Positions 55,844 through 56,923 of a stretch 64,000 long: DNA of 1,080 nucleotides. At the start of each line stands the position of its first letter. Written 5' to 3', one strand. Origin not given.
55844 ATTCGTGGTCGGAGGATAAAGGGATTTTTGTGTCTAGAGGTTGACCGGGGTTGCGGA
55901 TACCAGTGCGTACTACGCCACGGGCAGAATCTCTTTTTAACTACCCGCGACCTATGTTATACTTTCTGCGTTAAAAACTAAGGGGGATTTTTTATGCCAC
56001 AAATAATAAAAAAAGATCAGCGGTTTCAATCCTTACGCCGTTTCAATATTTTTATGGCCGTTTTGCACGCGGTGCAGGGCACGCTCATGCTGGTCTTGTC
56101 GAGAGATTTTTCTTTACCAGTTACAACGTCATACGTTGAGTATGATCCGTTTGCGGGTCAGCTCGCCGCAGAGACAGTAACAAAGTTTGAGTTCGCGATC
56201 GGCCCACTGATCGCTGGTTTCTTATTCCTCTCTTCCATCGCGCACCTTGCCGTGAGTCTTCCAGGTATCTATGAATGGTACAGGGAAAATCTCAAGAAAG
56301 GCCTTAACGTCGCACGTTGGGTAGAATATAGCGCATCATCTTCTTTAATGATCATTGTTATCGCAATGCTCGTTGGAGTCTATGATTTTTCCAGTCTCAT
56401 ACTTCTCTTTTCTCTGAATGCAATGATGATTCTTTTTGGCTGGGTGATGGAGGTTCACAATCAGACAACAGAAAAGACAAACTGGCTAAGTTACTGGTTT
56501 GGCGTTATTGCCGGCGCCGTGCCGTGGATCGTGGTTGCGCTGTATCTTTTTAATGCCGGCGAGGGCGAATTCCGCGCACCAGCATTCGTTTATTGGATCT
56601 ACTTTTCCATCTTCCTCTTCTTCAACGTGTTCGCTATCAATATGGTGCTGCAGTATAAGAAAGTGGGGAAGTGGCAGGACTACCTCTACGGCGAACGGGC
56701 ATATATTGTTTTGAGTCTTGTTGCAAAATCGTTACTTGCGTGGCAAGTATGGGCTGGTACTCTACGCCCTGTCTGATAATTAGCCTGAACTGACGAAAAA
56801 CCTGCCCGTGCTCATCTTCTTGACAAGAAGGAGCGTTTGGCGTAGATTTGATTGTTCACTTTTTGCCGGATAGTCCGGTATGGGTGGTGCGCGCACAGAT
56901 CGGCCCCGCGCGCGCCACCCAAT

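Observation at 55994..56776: Heliorhodopsin gene in its own promoter-to-terminator unit, in a likely CPR-like small genome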

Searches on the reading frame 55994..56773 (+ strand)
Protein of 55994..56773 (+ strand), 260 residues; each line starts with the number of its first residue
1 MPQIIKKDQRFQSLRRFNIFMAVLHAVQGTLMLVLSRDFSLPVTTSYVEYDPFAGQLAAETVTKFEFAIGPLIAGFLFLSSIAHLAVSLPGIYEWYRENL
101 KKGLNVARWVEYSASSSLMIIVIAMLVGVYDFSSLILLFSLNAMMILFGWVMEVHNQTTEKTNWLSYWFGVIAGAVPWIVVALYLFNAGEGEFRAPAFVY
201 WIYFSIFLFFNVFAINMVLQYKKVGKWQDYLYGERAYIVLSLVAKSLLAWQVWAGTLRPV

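Call 3: search_protein_families(library=pfam, proteins=[window:55994-56773:+], max_evalue=1)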
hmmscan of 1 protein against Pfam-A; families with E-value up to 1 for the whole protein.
window:55994-56773:+ (260 aa): 2 families
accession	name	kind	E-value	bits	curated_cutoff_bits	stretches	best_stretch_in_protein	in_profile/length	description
PF18761.7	Heliorhodopsin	-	3.6e-100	334.7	26.7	1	14-257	1-242/242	Heliorhodopsin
PF12430.13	ABA_GPCR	-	0.002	18.4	22.1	1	68-140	71-132/180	Abscisic acid G-protein coupled receptor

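Call 4: search_solved_structures(query=window:55994-56773:+, max_evalue=1, show_alignments=3)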
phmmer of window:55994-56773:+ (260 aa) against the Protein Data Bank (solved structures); distinct sequences matched with E-value up to 1: 6.
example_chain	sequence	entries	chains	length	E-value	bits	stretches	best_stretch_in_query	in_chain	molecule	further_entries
6is6_A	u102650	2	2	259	1.2e-76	260.9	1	9-260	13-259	heliorhodopsin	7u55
7clj_A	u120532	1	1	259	2.7e-76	259.8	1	9-260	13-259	heliorhodopsin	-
9ljj_A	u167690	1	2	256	3.6e-64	220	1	10-259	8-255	Heliorhodopsin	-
6su3_X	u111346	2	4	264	4e-64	219.9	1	10-259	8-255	48C12 heliorhodopsin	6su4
6uh3_A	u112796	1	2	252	3e-63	217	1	10-257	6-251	Heliorhodopsin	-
9vfc_A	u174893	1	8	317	1.5e-44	155.8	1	13-259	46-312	heliorhodopsin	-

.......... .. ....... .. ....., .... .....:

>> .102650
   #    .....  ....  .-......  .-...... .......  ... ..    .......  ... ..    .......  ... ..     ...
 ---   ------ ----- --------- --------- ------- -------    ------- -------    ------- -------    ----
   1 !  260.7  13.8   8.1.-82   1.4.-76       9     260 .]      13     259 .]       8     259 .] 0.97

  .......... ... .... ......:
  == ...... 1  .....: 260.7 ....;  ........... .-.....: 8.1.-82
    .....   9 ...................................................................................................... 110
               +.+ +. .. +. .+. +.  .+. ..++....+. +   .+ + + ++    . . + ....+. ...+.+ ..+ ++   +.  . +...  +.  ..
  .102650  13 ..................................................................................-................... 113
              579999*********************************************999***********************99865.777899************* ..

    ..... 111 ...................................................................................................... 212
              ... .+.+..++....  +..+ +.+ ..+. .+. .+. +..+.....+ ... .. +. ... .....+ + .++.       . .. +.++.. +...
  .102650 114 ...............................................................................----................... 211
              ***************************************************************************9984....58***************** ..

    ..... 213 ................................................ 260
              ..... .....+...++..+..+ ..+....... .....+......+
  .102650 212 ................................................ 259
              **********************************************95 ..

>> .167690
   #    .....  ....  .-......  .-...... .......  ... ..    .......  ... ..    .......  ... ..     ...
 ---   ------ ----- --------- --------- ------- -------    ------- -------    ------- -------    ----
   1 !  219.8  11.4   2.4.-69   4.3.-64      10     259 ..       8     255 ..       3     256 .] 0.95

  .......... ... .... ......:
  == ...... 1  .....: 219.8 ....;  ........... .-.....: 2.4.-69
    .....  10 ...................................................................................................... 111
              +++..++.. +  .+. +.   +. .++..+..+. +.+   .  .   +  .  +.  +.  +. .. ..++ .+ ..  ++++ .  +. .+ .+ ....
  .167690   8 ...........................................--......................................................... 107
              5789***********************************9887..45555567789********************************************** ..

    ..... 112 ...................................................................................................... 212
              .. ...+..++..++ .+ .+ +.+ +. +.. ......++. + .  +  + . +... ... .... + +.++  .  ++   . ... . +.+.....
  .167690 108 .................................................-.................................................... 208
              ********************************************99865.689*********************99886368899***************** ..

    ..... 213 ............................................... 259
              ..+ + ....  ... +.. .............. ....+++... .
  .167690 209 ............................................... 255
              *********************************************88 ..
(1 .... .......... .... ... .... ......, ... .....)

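Call 5: search_protein_families(library=ncbifam, proteins=[window:55994-56773:+], max_evalue=1)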
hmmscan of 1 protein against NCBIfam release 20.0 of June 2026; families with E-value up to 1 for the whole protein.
window:55994-56773:+ (260 aa): 2 families
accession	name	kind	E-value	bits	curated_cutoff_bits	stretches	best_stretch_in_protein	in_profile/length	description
NF038020.1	HeR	equivalog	8.8e-105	349.6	100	1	14-257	1-244/244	heliorhodopsin HeR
NF038012.1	DMT_1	subfamily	0.13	11.5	50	1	106-208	43-138/276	DMT family transporter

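Call 10: find_encoding_contigs(protein=window:55994-56773:+, flank=10000, max_places=6)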
Protein window:55994-56773:+ (260 aa): 2 contigs read that carry it; 1 place shown.
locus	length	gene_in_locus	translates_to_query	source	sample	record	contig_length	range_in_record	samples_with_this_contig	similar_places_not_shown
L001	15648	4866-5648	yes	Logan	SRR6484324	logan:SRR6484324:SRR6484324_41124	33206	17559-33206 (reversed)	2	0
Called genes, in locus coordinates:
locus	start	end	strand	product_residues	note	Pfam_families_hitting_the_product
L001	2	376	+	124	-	?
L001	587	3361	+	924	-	PF03699:UPF0182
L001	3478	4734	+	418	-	PF00270:DEAD, PF04851:ResIII, PF00271:Helicase_C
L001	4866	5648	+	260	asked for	PF18761:Heliorhodopsin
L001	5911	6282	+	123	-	-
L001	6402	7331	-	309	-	PF00753:Lactamase_B, PF12706:Lactamase_B_2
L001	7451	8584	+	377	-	PF01702:TGT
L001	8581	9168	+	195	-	-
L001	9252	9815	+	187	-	-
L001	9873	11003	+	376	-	PF13439:Glyco_transf_4, PF13579:Glyco_trans_4_4, PF20706:GT4-conflict, PF00534:Glycos_transf_1, PF13692:Glyco_trans_1_4, PF13524:Glyco_trans_1_2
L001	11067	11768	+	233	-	PF01628:HrcA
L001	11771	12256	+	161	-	PF01025:GrpE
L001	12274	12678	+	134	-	PF00011:HSP20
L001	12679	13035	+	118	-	-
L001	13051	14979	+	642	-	PF00012:HSP70, PF06723:MreB_Mbl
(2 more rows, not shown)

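Call 11: find_related_loci(query=window:55994-56773:+, collection=genome_contigs, flank=8000)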
Query window:55994-56773:+ (260 aa) in genome_contigs; peptide patterns used: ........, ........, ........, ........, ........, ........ (x = any residue, [..] = any of these).
599 stretches matched a pattern (row limit reached: there are more); 576 encode a relative of the query (tblastn E <= 1e-3); the best 80 are kept; 80 distinct loci.
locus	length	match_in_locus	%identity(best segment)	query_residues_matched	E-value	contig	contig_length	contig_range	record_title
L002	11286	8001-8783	71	2-260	4e-120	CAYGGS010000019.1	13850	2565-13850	MAG TPA_asm: uncultured Gammaproteobacteria bacterium isolate ERP113451_co2_34 genome assembly, contig: NODE_3121_length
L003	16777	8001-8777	68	2-260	5e-120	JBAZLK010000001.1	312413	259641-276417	MAG: Patescibacteria group bacterium isolate SO_2017_LW4_167 scaffold_96_c1_LW137-91_2017, whole genome shotgun sequence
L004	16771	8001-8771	70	5-260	6e-120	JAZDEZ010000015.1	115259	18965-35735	MAG: Patescibacteria group bacterium isolate MEGAHIT-group-0.176 k141_19808306, whole genome shotgun sequence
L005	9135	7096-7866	68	4-260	8e-119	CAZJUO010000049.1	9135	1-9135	MAG TPA_asm: uncultured Gammaproteobacteria bacterium isolate SRP141376_co4_277 genome assembly, contig: NODE_12419_leng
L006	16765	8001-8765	69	6-260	1e-118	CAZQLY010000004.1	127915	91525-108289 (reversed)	MAG TPA_asm: uncultured Gammaproteobacteria bacterium isolate SRP141376_co4_153 genome assembly, contig: NODE_160_length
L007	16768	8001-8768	70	5-260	6e-119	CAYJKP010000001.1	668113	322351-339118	MAG TPA_asm: uncultured Gammaproteobacteria bacterium isolate ERP124720_co1_115 genome assembly, contig: NODE_11_length_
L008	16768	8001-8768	69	2-260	9e-119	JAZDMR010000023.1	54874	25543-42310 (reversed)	MAG: bacterium isolate MEGAHIT-group-0.67 k141_407350, whole genome shotgun sequence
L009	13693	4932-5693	70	7-260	3e-118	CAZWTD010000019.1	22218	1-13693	MAG TPA_asm: uncultured Gammaproteobacteria bacterium isolate binchicken_co115_111 genome assembly, contig: NODE_3818_le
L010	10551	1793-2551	68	8-260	4e-118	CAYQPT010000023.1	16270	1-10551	MAG TPA_asm: uncultured Candidatus Saccharibacteria bacterium isolate SRP192927_co1_1036 genome assembly, contig: NODE_7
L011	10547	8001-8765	69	6-260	7e-118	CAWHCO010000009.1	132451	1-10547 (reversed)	MAG: uncultured bacterium isolate MFD02923.bin.2.53 genome assembly, contig: contig_47390, whole genome shotgun sequence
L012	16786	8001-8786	69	2-260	1e-117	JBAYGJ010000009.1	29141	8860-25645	MAG: Patescibacteria group bacterium isolate SO_2016_GW1_122 scaffold02860_OW334_2016, whole genome shotgun sequence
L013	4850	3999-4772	68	3-260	4e-118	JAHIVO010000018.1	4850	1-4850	MAG: Patescibacteria group bacterium isolate MM_PC_MetaG.mb.84 MM_PC_MetaG.mb.84_k141_231020, whole genome shotgun seque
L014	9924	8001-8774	66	3-260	2e-117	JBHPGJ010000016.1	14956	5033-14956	Patescibacteria group bacterium isolate SAG AM-311-M06 NODE_16_length_14956_cov_24.173613, whole genome shotgun sequence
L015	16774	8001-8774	67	1-260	6e-117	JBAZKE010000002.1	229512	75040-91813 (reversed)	MAG: Patescibacteria group bacterium isolate SO_2017_LW4_136 scaffold_158_c1_LW137-91_2017, whole genome shotgun sequenc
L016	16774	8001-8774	67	5-260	1e-115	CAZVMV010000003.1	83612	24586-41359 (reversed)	MAG TPA_asm: uncultured Gammaproteobacteria bacterium isolate SRP173033_co2_263 genome assembly, contig: NODE_85_length_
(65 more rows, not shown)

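Call 17: list_cluster_members(proteins=[window:55994-56773:+, window:24463-25740:+, window:57039-57407:+, window:57530-58456:-, window:54606-55859:+, window:58579-59709:+, window:51715-54486:+])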
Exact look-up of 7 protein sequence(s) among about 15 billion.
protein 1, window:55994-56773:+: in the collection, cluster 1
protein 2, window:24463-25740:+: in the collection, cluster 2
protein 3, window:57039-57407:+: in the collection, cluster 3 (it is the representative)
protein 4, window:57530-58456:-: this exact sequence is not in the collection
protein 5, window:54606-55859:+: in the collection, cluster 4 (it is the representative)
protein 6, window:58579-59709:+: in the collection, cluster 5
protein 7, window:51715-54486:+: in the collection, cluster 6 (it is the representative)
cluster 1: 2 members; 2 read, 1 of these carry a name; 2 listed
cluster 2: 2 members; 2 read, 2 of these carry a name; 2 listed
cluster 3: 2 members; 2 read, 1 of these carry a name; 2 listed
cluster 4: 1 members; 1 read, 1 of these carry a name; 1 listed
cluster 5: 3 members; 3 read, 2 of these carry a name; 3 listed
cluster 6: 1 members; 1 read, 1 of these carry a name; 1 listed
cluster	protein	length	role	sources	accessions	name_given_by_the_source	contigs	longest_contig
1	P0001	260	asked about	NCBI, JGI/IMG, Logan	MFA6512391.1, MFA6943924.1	MAG: heliorhodopsin HeR [Patescibacteria group bacterium] | hypothetical protein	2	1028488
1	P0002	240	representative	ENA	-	-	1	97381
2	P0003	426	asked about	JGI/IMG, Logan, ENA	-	preprotein translocase subunit SecY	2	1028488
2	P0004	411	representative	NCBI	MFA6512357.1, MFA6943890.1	MAG: preprotein translocase subunit SecY [Patescibacteria group bacterium]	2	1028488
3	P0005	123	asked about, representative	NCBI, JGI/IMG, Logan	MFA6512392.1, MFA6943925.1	MAG: hypothetical protein WCV86_04700 [Patescibacteria group bacterium] | hypothetical protein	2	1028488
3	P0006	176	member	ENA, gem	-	-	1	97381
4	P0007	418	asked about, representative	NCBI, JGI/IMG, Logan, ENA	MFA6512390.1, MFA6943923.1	MAG: DEAD/DEAH box helicase [Patescibacteria group bacterium] | ATP-dependent RNA helicase RhlE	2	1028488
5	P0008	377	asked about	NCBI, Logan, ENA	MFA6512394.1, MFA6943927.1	MAG: tRNA guanosine(34) transglycosylase Tgt [Patescibacteria group bacterium]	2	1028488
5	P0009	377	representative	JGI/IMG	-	tRNA-guanine transglycosylase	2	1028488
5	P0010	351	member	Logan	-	-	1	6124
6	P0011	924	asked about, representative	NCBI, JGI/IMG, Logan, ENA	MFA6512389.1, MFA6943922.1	MAG: UPF0182 family protein [Patescibacteria group bacterium] | hypothetical protein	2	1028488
